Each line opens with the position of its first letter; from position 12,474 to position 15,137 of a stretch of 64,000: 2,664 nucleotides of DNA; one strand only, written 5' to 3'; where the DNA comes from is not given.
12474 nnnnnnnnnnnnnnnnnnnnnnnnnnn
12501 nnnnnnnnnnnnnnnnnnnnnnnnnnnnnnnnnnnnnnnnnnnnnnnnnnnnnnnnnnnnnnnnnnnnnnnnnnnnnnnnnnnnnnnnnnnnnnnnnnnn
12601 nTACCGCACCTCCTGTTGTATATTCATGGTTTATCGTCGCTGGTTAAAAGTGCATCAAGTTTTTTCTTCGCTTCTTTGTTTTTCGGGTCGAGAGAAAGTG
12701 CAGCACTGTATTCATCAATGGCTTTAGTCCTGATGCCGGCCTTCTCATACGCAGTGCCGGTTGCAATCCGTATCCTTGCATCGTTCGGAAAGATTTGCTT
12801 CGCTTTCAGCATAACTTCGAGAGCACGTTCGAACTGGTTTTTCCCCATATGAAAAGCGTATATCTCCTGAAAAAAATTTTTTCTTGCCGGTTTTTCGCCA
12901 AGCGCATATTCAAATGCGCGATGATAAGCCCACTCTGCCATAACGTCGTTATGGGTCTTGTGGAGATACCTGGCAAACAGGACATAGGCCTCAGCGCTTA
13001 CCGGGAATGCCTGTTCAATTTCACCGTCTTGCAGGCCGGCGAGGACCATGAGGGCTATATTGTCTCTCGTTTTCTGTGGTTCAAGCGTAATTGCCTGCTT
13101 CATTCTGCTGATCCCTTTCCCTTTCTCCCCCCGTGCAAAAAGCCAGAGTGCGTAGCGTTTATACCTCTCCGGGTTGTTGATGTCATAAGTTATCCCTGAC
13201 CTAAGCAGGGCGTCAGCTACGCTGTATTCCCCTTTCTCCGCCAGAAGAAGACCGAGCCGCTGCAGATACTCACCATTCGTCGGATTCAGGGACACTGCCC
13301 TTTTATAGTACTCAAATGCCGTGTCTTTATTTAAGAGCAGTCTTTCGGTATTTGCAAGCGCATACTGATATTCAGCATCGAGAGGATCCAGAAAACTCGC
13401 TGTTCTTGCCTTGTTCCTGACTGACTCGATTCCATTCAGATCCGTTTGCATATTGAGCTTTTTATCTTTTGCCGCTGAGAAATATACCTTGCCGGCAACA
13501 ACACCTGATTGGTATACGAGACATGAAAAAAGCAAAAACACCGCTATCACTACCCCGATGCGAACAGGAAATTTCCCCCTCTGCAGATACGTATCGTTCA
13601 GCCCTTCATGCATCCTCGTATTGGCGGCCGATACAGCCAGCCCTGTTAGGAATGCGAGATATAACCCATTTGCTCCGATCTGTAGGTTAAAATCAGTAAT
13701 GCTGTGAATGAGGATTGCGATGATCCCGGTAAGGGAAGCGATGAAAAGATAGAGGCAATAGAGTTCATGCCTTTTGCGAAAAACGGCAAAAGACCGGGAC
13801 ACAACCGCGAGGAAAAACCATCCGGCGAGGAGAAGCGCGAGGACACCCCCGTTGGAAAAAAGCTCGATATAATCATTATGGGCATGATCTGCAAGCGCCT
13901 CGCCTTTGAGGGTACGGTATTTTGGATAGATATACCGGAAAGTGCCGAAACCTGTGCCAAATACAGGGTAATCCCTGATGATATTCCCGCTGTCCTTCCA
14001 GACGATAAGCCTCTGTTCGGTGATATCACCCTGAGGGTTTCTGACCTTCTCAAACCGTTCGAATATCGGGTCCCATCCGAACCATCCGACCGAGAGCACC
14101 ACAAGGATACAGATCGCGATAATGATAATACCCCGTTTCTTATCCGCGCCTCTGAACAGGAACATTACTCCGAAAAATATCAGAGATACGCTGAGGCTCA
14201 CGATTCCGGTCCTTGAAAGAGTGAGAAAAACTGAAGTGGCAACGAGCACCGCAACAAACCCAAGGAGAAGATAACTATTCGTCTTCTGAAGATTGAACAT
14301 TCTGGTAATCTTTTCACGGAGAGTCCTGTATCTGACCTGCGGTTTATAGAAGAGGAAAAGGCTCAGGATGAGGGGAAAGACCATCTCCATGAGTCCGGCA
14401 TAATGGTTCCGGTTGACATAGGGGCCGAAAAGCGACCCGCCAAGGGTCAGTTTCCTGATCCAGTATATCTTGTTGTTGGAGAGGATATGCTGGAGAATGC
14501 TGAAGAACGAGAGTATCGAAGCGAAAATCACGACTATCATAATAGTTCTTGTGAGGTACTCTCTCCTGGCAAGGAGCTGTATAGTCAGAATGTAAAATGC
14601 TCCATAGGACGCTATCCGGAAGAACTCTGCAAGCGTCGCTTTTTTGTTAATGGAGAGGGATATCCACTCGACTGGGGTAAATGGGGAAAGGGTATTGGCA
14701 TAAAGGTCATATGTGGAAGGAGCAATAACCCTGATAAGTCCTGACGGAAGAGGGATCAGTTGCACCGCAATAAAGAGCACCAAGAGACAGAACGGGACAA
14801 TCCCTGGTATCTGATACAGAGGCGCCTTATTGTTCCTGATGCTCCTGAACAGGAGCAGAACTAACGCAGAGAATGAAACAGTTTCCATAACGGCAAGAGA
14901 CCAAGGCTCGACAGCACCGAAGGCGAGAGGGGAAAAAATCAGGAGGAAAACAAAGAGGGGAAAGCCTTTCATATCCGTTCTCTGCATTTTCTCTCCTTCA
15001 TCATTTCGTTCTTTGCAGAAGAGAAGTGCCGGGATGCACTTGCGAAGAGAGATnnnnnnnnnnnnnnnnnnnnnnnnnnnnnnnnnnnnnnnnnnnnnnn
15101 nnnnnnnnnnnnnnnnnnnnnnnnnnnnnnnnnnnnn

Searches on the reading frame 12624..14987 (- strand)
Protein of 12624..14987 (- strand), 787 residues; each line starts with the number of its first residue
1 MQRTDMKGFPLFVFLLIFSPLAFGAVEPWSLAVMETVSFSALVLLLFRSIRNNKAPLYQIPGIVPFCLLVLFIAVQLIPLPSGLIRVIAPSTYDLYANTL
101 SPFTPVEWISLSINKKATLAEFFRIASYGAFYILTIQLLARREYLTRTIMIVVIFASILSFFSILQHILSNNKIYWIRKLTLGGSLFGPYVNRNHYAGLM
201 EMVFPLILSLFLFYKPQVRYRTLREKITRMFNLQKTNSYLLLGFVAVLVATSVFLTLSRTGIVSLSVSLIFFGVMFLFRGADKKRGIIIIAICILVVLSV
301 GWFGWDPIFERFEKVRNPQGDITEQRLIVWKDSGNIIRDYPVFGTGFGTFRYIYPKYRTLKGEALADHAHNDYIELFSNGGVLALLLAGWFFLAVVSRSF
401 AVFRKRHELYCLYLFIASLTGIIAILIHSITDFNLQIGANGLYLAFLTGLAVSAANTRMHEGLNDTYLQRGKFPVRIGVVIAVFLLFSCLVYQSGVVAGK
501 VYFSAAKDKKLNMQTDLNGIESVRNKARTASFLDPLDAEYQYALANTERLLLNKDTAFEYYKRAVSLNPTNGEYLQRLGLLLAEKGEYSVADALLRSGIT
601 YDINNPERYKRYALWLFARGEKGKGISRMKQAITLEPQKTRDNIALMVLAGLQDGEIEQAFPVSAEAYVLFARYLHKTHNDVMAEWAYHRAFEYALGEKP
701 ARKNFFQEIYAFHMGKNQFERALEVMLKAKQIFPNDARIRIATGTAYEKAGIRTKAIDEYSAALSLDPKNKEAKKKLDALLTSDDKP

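Call 16: search_protein_families(library=pfam, proteins=[window:12624-14987:-])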
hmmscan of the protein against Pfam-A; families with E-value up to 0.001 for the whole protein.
window:12624-14987:- (787 aa): 11 families
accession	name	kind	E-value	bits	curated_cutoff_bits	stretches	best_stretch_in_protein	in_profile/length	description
PF04932.20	Wzy_C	-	2.7e-24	86.1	31.7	1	244-387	1-147/149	O-Antigen ligase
PF07719.23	TPR_2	-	7.8e-14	51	27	0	538-571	1-34/34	Tetratricopeptide repeat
PF13428.12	TPR_14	-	1.3e-10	41.3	23.5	0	539-579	2-42/44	Tetratricopeptide repeat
PF13414.12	TPR_11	-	4.6e-08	33.1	26.8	0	557-586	13-42/42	TPR repeat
PF13431.12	TPR_17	-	2.3e-07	31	24.4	0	560-588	1-29/34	Tetratricopeptide repeat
PF13181.12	TPR_8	-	3.9e-07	30.1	25.7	0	538-571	1-34/34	Tetratricopeptide repeat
PF00515.34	TPR_1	-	5.9e-07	29.5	27.8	0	538-571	1-34/34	Tetratricopeptide repeat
PF13371.12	TPR_9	-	7.1e-06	26.4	35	1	711-773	3-65/73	Tetratricopeptide repeat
PF14559.12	TPR_19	-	7.3e-06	26.7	25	0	555-602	8-55/68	Tetratricopeptide repeat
PF13432.12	TPR_16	-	9.2e-06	26.5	32.7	0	715-770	9-64/65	Tetratricopeptide repeat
PF23914.1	TPR_CcmH_CycH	-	0.00024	21.4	42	0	549-638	61-153/158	Cytochrome c-type biogenesis protein H TPR domain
